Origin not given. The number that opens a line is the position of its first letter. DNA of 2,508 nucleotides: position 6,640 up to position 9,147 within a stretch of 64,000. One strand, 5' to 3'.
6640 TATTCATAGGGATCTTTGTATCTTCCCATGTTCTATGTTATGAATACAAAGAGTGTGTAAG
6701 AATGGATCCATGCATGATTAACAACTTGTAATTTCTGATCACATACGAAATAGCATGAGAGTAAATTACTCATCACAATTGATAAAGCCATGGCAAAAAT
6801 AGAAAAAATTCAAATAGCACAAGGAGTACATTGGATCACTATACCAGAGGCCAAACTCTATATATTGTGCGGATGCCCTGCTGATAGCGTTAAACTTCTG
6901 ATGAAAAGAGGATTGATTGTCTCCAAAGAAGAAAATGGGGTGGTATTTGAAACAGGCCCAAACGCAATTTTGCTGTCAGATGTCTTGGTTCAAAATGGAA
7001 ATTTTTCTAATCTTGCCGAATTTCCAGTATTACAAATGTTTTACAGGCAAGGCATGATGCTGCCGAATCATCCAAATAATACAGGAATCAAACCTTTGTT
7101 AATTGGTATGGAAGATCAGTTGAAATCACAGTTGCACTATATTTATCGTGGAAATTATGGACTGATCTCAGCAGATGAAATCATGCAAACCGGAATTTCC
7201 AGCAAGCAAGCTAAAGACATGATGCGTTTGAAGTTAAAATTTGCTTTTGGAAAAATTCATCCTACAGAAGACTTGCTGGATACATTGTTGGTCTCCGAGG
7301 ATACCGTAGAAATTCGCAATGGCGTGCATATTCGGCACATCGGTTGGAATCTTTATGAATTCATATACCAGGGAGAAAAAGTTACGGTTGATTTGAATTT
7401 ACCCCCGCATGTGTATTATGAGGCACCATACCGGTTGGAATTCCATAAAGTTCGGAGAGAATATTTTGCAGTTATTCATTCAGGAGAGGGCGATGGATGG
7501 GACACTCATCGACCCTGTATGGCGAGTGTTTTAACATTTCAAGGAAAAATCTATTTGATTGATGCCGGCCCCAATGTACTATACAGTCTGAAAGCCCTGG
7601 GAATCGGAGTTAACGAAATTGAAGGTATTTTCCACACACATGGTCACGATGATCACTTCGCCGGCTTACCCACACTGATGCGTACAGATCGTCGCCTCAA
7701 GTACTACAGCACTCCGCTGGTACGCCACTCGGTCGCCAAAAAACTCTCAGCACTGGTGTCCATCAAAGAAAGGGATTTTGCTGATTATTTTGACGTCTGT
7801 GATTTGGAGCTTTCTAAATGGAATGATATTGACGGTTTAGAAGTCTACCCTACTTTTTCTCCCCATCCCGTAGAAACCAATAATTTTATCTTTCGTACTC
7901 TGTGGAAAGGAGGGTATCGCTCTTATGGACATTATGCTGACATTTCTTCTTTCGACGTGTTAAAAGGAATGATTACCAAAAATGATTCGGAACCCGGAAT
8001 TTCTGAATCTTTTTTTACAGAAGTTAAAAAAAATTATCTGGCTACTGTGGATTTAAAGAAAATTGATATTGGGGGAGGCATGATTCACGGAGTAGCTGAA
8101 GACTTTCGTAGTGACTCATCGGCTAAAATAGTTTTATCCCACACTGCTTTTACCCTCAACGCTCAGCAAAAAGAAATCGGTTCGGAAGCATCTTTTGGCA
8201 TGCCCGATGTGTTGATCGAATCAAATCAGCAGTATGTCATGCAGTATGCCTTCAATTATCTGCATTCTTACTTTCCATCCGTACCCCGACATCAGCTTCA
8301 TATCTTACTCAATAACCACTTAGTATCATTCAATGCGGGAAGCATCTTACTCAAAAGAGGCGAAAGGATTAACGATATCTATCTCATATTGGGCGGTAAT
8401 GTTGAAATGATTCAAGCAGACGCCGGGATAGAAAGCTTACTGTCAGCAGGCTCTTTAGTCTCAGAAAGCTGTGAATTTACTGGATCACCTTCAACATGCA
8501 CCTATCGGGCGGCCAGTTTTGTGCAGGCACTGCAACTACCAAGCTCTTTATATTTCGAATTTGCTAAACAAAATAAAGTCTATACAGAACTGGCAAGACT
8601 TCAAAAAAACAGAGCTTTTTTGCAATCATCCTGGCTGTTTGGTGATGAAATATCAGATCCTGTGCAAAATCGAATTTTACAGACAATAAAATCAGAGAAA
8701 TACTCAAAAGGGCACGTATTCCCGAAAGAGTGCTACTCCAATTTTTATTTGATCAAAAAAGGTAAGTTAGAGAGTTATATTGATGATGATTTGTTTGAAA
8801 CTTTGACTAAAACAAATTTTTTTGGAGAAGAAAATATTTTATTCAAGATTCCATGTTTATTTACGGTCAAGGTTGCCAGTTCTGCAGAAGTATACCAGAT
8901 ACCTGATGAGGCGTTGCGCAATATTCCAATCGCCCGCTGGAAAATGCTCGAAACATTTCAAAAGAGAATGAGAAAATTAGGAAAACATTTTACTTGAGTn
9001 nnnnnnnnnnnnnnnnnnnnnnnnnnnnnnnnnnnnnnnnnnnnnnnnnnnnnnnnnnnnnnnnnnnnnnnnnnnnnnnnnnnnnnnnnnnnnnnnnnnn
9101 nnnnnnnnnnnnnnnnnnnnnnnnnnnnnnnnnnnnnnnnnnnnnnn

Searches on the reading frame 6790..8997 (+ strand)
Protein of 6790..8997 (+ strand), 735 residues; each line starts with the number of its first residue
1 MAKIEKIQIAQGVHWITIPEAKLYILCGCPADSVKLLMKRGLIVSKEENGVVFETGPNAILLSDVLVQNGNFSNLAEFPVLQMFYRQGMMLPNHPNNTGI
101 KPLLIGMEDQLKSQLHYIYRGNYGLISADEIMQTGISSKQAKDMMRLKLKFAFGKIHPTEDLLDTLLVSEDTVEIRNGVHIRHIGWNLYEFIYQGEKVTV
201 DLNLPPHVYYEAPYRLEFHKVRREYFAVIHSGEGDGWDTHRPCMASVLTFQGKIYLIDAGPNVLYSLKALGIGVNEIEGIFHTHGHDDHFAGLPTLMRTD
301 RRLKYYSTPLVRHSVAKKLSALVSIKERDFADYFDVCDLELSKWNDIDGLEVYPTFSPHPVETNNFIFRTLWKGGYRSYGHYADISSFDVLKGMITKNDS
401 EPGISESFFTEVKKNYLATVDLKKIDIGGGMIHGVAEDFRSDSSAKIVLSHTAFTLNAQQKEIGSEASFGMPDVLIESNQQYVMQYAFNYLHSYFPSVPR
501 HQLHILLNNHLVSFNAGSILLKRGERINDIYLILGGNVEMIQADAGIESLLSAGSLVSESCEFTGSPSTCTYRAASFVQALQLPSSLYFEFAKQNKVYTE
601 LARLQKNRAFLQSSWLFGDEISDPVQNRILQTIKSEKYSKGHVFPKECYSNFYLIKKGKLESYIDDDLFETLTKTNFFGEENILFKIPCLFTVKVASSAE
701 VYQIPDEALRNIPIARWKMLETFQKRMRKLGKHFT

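Call 49: search_protein_families(library=pfam, proteins=[window:6790-8997:+], max_evalue=0.00001)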
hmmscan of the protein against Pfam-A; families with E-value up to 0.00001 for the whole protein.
window:6790-8997:+ (735 aa): 3 families
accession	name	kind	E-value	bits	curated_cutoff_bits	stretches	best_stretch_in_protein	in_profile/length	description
PF00027.35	cNMP_binding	-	1.9e-17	63.5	27.5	2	512-594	2-88/89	Cyclic nucleotide-binding domain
PF00753.33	Lactamase_B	-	3e-09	37.5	22.7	1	241-300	4-67/196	Metallo-beta-lactamase superfamily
PF12706.13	Lactamase_B_2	-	1.7e-07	31.5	27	1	256-339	4-85/200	Beta-lactamase superfamily domain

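Call 77: find_encoding_contigs(protein=window:6790-8997:+, flank=10000, max_places=3)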
Protein window:6790-8997:+ (735 aa): 1 contig read that carries it; 1 place shown.
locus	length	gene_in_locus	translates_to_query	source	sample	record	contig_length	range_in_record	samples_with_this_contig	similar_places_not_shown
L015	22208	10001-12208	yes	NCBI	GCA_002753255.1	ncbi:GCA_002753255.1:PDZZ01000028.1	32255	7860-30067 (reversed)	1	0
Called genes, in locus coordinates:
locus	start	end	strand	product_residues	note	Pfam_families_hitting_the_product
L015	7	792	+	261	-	PF11967:RecO_N, PF02565:RecO_C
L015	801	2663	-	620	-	PF01541:GIY-YIG, PF27096:UvrC_M, PF02151:UVR, PF22920:UvrC_RNaseH, PF08459:UvrC_RNaseH_dom, PF12826:HHH_2, PF14520:HHH_5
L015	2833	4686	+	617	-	PF06480:FtsH_ext, PF06068:TIP49 (weak), PF00004:AAA, PF07728:AAA_5 (faint), PF17862:AAA_lid_3, PF01434:Peptidase_M41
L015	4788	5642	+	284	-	PF19293:CdaA_N, PF02457:DAC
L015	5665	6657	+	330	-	PF07949:YbbR (weak)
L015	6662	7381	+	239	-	PF03740:PdxJ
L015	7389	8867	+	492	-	PF10150:RNase_E_G, PF20833:RNase_E_G_Thio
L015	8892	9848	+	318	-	PF01479:S4, PF00849:PseudoU_synth_2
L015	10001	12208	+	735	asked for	PF23023:Anti-Pycsar_Apyc1, PF00753:Lactamase_B, PF12706:Lactamase_B_2 (weak), PF00027:cNMP_binding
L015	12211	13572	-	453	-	PF02881:SRP54_N, PF06414:Zeta_toxin (weak), PF00448:SRP54, PF13401:AAA_22 (weak), PF13604:AAA_30 (weak)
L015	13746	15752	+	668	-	PF00580:UvrD-helicase, PF01443:Viral_helicase1 (faint), PF13245:AAA_19, PF13604:AAA_30 (faint), PF13361:UvrD_C, PF13538:UvrD_C_2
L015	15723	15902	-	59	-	-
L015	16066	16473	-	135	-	PF05099:TerB (faint)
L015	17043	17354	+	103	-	PF13237:Fer4_10 (weak), PF12838:Fer4_7 (weak), PF13187:Fer4_9 (weak), PF00037:Fer4, PF12797:Fer4_2 (weak), PF12837:Fer4_6 (weak), PF13237:Fer4_10 (weak), PF11953:DUF3470 (weak), +2 more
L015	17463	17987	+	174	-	PF02620:YceD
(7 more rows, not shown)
